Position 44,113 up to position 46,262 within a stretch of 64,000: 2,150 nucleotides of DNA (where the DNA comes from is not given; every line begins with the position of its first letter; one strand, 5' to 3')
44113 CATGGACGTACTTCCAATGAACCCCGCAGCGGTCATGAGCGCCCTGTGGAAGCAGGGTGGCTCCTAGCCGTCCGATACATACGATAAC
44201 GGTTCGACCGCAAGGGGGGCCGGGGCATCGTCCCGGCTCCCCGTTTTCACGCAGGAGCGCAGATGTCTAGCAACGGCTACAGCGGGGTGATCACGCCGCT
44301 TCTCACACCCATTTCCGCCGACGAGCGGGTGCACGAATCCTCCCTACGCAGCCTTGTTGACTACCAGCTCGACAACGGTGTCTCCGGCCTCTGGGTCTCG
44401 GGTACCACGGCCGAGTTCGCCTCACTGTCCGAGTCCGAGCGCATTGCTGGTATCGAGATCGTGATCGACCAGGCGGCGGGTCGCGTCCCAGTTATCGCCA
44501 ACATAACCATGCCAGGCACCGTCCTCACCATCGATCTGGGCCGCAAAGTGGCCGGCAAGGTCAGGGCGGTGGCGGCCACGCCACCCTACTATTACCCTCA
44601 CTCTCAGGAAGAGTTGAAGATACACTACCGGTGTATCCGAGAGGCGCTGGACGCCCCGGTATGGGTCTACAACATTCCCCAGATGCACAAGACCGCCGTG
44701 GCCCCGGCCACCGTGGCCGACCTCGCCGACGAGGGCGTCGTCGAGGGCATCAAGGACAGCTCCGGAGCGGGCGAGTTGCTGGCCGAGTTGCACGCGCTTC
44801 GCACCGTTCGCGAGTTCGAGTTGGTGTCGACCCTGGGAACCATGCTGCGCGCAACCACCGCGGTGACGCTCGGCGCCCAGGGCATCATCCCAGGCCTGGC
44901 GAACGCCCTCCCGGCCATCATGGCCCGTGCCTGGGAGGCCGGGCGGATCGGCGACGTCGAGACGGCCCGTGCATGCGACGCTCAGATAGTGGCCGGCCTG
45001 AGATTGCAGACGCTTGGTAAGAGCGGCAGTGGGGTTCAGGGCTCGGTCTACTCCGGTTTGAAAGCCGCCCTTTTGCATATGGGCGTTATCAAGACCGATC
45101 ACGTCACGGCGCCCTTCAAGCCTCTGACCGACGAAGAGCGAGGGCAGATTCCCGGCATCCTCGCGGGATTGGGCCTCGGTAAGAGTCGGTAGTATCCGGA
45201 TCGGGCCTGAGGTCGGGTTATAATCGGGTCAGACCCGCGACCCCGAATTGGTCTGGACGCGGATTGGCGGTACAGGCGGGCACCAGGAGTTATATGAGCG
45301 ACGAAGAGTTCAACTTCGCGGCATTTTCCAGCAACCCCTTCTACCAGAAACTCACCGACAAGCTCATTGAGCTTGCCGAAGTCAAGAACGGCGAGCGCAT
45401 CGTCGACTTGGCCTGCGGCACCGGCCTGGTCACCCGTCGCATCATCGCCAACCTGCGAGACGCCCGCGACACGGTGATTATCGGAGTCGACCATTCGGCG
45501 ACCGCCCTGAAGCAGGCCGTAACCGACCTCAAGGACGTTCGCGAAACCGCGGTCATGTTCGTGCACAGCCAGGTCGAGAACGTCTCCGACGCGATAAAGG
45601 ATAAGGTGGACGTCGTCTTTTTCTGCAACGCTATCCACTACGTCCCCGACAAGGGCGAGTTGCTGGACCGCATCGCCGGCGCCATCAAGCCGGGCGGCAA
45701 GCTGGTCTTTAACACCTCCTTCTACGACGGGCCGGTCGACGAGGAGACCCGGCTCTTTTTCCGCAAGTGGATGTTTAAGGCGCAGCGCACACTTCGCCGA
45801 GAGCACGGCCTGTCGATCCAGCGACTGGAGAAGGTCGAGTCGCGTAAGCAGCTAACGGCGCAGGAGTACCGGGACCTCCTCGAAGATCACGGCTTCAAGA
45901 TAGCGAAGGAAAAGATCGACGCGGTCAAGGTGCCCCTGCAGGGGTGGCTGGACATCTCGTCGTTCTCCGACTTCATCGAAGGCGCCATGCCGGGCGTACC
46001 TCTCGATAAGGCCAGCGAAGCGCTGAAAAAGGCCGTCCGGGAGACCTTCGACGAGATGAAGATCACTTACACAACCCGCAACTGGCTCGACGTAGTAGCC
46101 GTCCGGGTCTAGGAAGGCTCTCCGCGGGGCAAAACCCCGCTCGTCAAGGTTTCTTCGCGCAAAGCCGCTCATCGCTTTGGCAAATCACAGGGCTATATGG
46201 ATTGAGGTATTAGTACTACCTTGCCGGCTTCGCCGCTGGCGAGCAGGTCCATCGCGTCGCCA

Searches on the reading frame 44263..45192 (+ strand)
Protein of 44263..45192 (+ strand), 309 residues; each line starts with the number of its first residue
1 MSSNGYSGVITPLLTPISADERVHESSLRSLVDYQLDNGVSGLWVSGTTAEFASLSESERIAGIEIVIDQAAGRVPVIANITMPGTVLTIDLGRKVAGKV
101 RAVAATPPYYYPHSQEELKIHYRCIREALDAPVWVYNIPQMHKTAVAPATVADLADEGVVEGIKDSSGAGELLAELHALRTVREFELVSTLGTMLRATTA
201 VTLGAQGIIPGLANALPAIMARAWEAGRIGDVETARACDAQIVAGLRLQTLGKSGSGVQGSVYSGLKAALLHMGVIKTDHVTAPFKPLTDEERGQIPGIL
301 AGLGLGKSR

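Call 4: search_protein_families(library=pfam, proteins=[window:44263-45192:+], max_evalue=0.01)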
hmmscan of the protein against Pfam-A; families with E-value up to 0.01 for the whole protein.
window:44263-45192:+ (309 aa): 1 family
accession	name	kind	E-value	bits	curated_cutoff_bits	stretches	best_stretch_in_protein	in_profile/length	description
PF00701.28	DHDPS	-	1.7e-47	162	22.1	1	7-297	3-283/289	Dihydrodipicolinate synthetase family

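Call 32: search_protein_families(library=ncbifam, proteins=[window:44263-45192:+], max_evalue=0.00001)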
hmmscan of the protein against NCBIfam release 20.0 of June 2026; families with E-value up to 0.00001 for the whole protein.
window:44263-45192:+ (309 aa): 7 families
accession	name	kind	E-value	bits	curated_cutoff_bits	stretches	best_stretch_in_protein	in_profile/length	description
TIGR00674.1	dapA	equivalog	3.8e-36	124.4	206.15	1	8-301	1-284/286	4-hydroxy-tetrahydrodipicolinate synthase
NF003164.0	PRK04147.1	equivalog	5.6e-33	114.5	281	1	7-296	5-283/294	N-acetylneuraminate lyase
TIGR02313.1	HpaI-NOT-DapA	exception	2.9e-32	111.6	396.7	1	7-291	2-277/294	2,4-dihydroxyhept-2-ene-1,7-dioic acid aldolase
TIGR00683.1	nanA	equivalog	5.1e-28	98.2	382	1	8-290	3-275/293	N-acetylneuraminate lyase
NF040954.1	Arch_KDGaldase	equivalog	3.5e-25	88.9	390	1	9-243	3-229/288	bifunctional 2-dehydro-3-deoxy-phosphogluconate/2-dehydro-3-deoxy-6-phosphogalactonate aldolase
NF002958.0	PRK03620.1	subfamily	1.1e-20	73.7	278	1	7-301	12-297/307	5-dehydro-4-deoxyglucarate dehydratase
TIGR03249.1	KdgD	equivalog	1.2e-19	70.6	373.95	1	6-300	9-295/299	5-dehydro-4-deoxyglucarate dehydratase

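Call 33: search_solved_structures(query=window:44263-45192:+, max_evalue=1e-10)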
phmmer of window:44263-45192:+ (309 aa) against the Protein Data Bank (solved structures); distinct sequences matched with E-value up to 1e-10: 120 (the best 60 are shown).
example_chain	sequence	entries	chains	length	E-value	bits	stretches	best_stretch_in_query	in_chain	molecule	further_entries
5c54_A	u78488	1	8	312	1.7e-38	135.8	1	1-299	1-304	Dihydrodipicolinate synthase/N-acetylneuraminate lyase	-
5c55_A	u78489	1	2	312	5.2e-38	134.2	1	1-299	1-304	Dihydrodipicolinate synthase/N-acetylneuraminate lyase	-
4xky_A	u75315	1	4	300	7.1e-36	127.2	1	6-304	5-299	Dihydrodipicolinate synthase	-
3flu_A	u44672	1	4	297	3e-29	105.4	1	8-243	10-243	Dihydrodipicolinate synthase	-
7jz7_A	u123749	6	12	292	2e-27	99.5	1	6-304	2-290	4-hydroxy-tetrahydrodipicolinate synthase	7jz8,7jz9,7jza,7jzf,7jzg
4icn_A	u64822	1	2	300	2.3e-27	99.2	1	5-245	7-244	DIHYDRODIPICOLINATE SYNTHASE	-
4pfm_A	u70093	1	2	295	4.1e-27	98.4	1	7-245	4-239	4-hydroxy-tetrahydrodipicolinate synthase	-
6ue0_AAA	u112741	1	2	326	4.2e-27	98.4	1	6-304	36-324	4-hydroxy-tetrahydrodipicolinate synthase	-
7jzc_A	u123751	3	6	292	1e-26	97.1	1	6-304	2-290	4-hydroxy-tetrahydrodipicolinate synthase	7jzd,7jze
7jzb_A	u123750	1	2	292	1.2e-26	96.9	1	6-304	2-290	4-hydroxy-tetrahydrodipicolinate synthase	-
3g0s_A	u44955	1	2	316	1.8e-26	96.3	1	5-304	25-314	Dihydrodipicolinate synthase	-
1dhp_A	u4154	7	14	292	2.7e-26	95.7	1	6-304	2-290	DIHYDRODIPICOLINATE SYNTHASE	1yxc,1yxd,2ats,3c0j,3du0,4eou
2a6n_A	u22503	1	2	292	2.8e-26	95.7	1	6-304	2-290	Dihydrodipicolinate synthase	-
2a6l_A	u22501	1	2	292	3.5e-26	95.4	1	6-304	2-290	Dihydrodipicolinate synthase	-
3i7q_A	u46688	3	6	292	7.1e-26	94.4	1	6-304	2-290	Dihydrodipicolinate synthase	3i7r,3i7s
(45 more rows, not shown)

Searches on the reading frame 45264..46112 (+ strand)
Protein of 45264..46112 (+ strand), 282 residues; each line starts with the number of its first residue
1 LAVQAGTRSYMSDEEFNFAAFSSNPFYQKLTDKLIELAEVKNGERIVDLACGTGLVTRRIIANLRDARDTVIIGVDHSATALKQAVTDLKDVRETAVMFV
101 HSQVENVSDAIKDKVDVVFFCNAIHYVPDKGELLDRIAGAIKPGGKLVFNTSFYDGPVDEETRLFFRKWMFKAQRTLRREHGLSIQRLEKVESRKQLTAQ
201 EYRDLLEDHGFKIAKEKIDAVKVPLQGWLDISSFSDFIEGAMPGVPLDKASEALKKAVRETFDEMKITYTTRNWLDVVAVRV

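Call 4: search_protein_families(library=pfam, proteins=[window:45264-46112:+], max_evalue=0.01)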
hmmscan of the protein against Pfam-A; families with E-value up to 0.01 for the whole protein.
window:45264-46112:+ (282 aa): 17 families
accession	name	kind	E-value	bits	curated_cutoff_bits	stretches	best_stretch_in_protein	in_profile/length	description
PF08242.18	Methyltransf_12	-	5.4e-16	59.6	30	1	47-147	1-98/98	Methyltransferase domain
PF13649.12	Methyltransf_25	-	2e-13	51.3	27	1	46-145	1-97/97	Methyltransferase domain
PF13847.12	Methyltransf_31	-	2.3e-13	50.5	27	1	41-153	2-113/145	Methyltransferase domain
PF01209.24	Ubie_methyltran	-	2.6e-13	50.3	20.1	1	29-213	34-215/233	ubiE/COQ5 methyltransferase family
PF13489.12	Methyltransf_23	-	4.2e-13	49.8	27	1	29-214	8-162/164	Methyltransferase domain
PF08241.18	Methyltransf_11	-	8e-13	49.3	21.2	1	47-149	1-95/95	Methyltransferase domain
PF05175.20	MTS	-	2.3e-05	24.5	23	1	33-119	22-103/170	Methyltransferase small domain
PF01135.25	PCMT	-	6.2e-05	23.3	20.3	1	30-148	61-170/210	Protein-L-isoaspartate(D-aspartate) O-methyltransferase (PCMT)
PF01739.24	CheR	-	0.00024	21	27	0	95-148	118-172/195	CheR methyltransferase, SAM binding domain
PF01795.25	Methyltransf_5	-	0.00037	20.5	27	1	30-114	8-88/309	MraW methylase family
PF08003.17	Methyltransf_9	-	0.001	18.6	23.8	1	38-158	112-226/315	Protein of unknown function (DUF1698)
PF13578.12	Methyltransf_24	-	0.002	19.5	26.3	1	51-150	3-103/105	Methyltransferase domain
PF01189.24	Methyltr_RsmB-F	-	0.0021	18.2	27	0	39-116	5-81/199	16S rRNA methyltransferase RsmB/F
PF06325.19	PrmA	-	0.0021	18.1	22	1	40-149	159-258/296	Ribosomal protein L11 methyltransferase (PrmA)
PF08463.15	EcoEI_R_C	-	0.0027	18.2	24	1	179-279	12-113/163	EcoEI R protein C-terminal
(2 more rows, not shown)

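Call 32: search_protein_families(library=ncbifam, proteins=[window:45264-46112:+], max_evalue=0.00001)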
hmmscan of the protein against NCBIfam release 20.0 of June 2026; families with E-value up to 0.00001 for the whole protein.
window:45264-46112:+ (282 aa): 25 families
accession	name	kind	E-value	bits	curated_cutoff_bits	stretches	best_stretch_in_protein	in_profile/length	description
NF041536.1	ArsM_DUF2284_UU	exception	8.9e-14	50.7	575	1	36-170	70-201/459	arsenite methyltransferase/DUF2284 domain selenoprotein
TIGR02072.1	BioC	equivalog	7.4e-13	48.9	184.95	1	28-160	17-142/244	malonyl-ACP O-methyltransferase BioC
NF041537.1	ArsM_AhpD_UU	exception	1.7e-12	46.8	510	1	37-170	71-201/345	arsenite methyltransferase/AhpD domain selenoprotein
NF010703.0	PRK14103.1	equivalog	3.3e-12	46.4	320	1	17-172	9-148/256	trans-aconitate 2-methyltransferase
TIGR01983.1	UbiG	equivalog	8.1e-12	44.9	102.95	1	40-151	47-153/228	bifunctional 2-polyprenyl-6-hydroxyphenol methylase/3-demethylubiquinol 3-O-methyltransferase UbiG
NF045667.1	MTase_DVU1556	equivalog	1e-11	44.7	155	1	29-214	9-163/213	DVU_1556 family methyltransferase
NF001244.0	PRK00216.1-5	equivalog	1.4e-11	44.2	216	1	33-179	39-185/236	bifunctional demethylmenaquinone methyltransferase/2-methoxy-6-polyprenyl-1,4-benzoquinol methylase UbiE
NF008823.0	PRK11873.1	subfamily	4.2e-10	39.6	263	1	36-150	71-182/272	arsenite methyltransferase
TIGR01934.1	MenG_MenH_UbiE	subfamily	7.1e-10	38.6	158.35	1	32-179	29-173/223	ubiquinone/menaquinone biosynthesis methyltransferase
NF002463.0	PRK01683.1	equivalog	7.9e-10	38.8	297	1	38-150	27-129/258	trans-aconitate 2-methyltransferase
NF043040.1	corrin_prot_MT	hypoth_equivalog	1.2e-09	37.9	180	1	30-149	30-147/216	corrinoid protein-associated methyltransferase CpaM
TIGR02752.1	MenG_heptapren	equivalog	4.8e-09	36.1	419.85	1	28-152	31-153/231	demethylmenaquinone methyltransferase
NF047649.1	MTase_UXPK_star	exception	2e-08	33.6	460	1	36-149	71-181/283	methyltransferase/UXPK-star double selenoprotein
NF008264.0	PRK11036.1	equivalog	3.3e-08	33.3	366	1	28-155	32-151/261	tRNA uridine 5-oxyacetic acid(34) methyltransferase CmoM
NF001243.0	PRK00216.1-4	equivalog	4.5e-08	32.7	235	1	29-152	34-155/237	demethylmenaquinone methyltransferase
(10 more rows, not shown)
